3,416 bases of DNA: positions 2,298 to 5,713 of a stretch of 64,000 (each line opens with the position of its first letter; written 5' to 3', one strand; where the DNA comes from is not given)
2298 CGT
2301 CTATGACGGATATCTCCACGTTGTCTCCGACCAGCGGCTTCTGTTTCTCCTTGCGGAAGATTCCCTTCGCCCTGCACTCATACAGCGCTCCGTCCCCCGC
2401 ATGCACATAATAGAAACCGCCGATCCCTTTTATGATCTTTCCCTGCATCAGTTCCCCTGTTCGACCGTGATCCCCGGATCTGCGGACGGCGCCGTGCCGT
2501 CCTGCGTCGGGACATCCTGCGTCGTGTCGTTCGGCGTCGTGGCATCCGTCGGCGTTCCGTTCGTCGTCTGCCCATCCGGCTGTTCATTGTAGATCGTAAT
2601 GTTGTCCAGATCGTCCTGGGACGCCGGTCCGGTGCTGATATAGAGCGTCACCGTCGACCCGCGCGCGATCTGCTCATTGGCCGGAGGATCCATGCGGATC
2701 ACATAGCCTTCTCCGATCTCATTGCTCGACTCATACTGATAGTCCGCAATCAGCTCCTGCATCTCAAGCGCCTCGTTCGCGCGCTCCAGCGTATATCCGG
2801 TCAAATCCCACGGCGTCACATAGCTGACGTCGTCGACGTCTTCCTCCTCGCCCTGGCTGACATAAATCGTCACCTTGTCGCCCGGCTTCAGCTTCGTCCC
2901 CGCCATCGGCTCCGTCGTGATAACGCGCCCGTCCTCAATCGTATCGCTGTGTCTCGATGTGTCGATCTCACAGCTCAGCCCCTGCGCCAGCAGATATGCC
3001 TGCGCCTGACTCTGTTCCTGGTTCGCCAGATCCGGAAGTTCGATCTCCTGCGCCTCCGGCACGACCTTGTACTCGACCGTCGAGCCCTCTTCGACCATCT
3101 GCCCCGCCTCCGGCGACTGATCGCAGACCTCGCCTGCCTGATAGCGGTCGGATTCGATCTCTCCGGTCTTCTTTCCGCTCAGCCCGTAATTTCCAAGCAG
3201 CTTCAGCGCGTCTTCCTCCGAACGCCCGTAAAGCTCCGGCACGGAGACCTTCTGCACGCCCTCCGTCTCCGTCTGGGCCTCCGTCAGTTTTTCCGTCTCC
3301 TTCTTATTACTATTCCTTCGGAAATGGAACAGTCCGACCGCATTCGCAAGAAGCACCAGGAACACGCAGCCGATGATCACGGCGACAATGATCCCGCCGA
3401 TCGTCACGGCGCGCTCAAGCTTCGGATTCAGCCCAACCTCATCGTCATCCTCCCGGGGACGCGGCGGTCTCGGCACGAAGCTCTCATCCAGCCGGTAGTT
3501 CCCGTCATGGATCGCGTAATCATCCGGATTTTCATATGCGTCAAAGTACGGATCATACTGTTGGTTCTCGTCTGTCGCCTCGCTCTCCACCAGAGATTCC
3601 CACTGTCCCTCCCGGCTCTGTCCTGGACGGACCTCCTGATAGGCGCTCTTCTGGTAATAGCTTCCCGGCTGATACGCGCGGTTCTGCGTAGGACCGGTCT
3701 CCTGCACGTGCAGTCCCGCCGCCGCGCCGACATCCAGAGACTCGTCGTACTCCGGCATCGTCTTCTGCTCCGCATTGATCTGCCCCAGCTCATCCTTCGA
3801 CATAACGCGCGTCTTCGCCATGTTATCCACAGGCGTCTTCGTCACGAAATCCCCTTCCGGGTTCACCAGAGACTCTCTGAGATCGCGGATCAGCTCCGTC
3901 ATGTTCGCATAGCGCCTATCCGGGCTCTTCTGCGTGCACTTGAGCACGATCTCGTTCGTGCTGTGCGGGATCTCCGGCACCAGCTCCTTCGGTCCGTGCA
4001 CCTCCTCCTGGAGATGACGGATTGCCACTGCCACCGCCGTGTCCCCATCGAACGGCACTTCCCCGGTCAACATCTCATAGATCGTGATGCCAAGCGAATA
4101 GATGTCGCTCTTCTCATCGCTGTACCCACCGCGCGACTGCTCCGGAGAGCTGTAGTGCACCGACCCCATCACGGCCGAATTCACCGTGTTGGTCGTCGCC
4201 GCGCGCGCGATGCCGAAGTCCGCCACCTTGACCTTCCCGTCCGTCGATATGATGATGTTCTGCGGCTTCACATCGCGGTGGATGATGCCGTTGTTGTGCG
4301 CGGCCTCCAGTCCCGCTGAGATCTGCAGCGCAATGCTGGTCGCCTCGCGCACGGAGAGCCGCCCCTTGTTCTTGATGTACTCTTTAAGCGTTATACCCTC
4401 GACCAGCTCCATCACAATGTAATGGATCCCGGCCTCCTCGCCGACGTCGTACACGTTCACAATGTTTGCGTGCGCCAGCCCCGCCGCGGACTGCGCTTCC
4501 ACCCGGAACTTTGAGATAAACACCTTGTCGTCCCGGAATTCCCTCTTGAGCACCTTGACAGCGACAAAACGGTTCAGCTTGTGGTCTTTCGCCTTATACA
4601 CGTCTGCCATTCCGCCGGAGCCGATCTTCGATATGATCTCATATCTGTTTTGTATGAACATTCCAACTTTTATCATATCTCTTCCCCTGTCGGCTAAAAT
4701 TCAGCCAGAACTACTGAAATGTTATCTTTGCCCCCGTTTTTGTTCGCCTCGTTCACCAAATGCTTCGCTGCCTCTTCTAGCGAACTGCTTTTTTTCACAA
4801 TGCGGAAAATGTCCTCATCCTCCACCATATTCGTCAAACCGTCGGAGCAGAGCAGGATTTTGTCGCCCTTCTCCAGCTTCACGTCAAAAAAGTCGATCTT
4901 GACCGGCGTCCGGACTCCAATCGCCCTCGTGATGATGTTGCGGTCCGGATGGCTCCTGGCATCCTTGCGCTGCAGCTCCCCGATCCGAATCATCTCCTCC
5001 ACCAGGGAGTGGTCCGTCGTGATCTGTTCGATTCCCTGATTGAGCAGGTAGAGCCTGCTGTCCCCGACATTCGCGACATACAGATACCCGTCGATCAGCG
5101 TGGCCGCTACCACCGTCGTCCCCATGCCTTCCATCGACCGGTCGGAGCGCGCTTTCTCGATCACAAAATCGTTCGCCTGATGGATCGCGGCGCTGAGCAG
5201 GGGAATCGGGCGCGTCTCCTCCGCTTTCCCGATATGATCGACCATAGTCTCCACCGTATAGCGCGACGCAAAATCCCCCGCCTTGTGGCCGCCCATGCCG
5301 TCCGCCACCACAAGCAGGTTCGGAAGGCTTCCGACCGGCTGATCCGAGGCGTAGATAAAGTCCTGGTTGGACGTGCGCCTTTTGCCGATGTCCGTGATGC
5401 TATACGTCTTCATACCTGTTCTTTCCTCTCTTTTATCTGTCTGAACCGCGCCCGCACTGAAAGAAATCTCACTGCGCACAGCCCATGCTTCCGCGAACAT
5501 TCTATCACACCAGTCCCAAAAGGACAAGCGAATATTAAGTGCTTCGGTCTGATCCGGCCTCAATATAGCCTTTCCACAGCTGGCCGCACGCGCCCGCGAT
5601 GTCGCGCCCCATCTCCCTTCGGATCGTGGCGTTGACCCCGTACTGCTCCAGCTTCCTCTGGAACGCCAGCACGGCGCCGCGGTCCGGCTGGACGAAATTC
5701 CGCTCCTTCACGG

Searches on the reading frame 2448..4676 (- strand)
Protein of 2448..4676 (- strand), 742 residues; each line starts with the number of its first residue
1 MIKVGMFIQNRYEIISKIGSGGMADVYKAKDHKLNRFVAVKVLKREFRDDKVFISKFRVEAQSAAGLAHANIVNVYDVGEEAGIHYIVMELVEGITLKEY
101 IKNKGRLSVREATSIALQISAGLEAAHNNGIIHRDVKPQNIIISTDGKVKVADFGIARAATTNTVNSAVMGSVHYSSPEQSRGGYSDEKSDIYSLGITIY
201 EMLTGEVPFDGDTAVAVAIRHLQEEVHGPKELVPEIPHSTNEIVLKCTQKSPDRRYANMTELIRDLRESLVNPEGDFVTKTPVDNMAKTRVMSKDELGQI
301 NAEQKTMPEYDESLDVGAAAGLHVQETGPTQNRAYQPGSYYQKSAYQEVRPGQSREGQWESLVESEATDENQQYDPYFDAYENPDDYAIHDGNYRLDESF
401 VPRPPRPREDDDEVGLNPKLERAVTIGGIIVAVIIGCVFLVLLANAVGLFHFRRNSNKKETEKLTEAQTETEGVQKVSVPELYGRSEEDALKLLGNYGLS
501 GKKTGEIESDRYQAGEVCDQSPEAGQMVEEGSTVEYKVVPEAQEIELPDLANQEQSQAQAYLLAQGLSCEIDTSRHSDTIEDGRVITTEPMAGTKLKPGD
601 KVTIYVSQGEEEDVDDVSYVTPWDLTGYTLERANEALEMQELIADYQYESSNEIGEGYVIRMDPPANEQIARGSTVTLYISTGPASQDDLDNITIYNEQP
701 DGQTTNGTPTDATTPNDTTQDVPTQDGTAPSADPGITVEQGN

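Call 110: search_protein_families(library=pfam, proteins=[window:2448-4676:-], max_evalue=0.001)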
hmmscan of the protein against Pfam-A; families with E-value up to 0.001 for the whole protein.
window:2448-4676:- (742 aa): 5 families
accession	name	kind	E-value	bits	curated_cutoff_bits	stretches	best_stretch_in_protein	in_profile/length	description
PF00069.31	Pkinase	-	2.6e-57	194.7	31.7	1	12-257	1-253/263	Protein kinase domain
PF03793.24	PASTA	-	8e-44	147.9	23.2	3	545-608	1-64/64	PASTA domain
PF07714.23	PK_Tyr_Ser-Thr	-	7.7e-41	140.5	23.1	1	14-265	3-257/258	Protein tyrosine and serine/threonine kinase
PF03109.22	ABC1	-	4.1e-09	36.4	22.9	1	84-166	142-223/244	ABC1 atypical kinase-like domain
PF14531.12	Kinase-like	-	1.5e-05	24.9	25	1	115-214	150-256/289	Kinase-like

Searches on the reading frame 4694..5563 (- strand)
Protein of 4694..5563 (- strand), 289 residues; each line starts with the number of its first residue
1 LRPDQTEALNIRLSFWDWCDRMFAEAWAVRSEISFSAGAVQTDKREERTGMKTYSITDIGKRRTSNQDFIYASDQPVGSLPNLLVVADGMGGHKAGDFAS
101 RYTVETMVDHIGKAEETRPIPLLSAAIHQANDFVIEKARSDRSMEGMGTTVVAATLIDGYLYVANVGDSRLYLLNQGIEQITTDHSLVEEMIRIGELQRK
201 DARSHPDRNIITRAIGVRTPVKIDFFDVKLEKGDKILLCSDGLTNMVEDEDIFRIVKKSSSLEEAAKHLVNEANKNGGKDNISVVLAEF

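Call 110: search_protein_families(library=pfam, proteins=[window:4694-5563:-], max_evalue=0.001)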
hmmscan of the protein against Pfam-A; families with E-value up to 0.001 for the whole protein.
window:4694-5563:- (289 aa): 3 families
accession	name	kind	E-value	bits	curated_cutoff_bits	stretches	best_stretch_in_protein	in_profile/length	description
PF13672.11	PP2C_2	-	8.3e-18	65.1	24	1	62-264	8-196/209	Protein phosphatase 2C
PF00481.26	PP2C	-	2.1e-17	64.1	20.3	1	79-282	32-255/255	Protein phosphatase 2C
PF07228.17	SpoIIE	-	7.7e-09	36.2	25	1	84-288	7-190/192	Stage II sporulation protein E (SpoIIE)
